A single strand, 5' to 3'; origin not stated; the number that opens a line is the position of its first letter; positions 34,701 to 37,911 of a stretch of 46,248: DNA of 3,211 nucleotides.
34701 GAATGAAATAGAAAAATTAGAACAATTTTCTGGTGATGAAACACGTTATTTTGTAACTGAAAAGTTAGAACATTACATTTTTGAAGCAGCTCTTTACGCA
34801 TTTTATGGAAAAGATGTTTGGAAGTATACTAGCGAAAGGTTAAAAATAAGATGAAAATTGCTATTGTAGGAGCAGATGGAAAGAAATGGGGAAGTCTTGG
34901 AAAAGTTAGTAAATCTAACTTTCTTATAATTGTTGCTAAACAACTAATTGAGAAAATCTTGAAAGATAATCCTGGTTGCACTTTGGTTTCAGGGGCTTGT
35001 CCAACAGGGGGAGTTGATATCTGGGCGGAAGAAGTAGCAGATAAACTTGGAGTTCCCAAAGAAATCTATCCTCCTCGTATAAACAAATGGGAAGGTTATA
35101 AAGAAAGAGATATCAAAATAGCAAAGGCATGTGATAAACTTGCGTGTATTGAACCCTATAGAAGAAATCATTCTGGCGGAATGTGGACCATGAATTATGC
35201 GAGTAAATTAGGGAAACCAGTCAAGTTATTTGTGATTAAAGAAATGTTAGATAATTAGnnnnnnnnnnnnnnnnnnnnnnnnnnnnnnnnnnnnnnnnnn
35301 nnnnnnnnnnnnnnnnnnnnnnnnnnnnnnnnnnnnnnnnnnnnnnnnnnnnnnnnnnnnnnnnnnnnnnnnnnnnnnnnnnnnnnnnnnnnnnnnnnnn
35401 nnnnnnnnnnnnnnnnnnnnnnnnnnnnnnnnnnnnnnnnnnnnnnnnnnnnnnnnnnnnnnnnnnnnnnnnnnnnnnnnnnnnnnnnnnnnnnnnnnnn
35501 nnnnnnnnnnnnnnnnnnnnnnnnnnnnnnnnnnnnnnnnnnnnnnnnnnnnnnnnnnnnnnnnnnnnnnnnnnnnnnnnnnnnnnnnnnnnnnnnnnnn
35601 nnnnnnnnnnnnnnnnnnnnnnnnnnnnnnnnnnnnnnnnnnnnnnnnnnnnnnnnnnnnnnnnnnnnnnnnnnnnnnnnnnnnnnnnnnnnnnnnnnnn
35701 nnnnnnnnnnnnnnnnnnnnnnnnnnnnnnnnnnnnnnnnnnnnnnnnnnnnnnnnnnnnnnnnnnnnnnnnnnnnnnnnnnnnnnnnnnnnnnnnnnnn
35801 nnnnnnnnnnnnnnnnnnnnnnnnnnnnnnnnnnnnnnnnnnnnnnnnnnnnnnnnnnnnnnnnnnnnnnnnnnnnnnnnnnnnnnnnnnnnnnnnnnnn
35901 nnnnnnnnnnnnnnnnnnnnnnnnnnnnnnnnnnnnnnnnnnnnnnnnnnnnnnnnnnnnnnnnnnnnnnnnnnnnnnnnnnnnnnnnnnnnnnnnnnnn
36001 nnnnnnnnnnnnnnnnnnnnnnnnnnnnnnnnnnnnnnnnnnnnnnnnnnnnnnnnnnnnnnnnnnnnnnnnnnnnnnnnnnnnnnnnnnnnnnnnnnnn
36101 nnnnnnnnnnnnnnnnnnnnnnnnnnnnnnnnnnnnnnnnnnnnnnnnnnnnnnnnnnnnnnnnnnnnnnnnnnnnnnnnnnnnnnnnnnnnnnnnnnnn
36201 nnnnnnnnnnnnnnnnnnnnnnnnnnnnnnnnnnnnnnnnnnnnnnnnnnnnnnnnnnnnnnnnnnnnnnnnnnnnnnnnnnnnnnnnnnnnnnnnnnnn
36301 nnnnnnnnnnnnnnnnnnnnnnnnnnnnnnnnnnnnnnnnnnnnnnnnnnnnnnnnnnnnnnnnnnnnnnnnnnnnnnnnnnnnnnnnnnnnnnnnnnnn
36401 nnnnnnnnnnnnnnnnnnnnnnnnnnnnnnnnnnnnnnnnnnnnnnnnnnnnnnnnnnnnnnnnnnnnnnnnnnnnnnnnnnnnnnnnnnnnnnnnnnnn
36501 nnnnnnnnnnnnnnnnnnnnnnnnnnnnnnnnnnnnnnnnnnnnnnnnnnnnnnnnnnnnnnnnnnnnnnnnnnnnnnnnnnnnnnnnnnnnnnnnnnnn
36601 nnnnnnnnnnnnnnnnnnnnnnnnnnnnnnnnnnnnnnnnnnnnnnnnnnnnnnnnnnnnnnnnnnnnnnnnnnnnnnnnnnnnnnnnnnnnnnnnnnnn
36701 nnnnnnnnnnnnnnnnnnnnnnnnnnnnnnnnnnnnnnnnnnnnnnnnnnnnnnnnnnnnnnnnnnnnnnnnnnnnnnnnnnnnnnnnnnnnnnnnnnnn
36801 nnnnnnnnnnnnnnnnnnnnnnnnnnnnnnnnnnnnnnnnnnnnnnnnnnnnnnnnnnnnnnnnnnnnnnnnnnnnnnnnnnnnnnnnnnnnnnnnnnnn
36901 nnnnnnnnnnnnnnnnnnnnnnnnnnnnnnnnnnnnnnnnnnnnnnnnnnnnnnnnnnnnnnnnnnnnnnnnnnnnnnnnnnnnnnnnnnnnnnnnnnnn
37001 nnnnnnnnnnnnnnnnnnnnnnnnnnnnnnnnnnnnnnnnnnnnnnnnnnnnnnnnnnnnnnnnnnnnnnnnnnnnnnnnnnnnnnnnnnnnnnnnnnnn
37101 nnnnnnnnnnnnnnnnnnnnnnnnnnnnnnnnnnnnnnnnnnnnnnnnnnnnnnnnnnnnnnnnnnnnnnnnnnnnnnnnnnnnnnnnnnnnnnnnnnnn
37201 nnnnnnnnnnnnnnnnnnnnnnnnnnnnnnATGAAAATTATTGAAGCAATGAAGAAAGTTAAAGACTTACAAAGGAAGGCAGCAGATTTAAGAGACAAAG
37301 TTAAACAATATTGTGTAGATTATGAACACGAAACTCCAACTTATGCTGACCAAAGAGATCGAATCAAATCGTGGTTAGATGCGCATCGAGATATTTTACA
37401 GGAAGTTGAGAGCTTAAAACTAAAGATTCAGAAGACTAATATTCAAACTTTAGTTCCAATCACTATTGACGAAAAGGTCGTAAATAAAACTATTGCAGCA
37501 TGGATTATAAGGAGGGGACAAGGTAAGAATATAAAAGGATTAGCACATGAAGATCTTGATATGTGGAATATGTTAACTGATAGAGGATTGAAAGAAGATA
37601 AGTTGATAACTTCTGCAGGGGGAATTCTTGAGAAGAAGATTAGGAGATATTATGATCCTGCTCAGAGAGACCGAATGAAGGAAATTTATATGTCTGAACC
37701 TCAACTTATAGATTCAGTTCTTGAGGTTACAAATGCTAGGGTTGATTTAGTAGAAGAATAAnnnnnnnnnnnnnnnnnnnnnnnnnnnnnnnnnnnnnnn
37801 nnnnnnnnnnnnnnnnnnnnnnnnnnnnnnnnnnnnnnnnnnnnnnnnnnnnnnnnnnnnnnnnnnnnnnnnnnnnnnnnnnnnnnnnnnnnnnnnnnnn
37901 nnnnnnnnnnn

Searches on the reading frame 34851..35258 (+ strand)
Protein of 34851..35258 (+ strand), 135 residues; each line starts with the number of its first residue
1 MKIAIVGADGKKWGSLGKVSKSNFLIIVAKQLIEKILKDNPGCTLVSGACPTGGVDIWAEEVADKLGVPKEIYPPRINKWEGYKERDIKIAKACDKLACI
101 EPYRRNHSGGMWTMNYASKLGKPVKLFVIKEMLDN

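Call 9: search_protein_families(library=pfam, proteins=[window:34851-35258:+], max_evalue=0.001)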
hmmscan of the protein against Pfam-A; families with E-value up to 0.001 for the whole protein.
window:34851-35258:+ (135 aa): 1 family
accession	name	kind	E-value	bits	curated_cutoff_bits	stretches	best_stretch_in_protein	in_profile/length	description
PF10686.14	YAcAr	-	0.00057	20.1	28.2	1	33-78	21-64/66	YspA, cpYpsA-related SLOG family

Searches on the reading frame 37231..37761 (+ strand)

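Call 9: search_protein_families(library=pfam, proteins=[window:37231-37761:+], max_evalue=0.001)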
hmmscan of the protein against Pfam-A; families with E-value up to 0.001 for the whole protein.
window:37231-37761:+ (176 aa): 1 family
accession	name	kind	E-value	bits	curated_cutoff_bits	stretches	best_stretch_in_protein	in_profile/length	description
PF20935.2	DUF6847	-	0.0002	21.8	27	1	11-99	2-78/141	Family of unknown function (DUF6847)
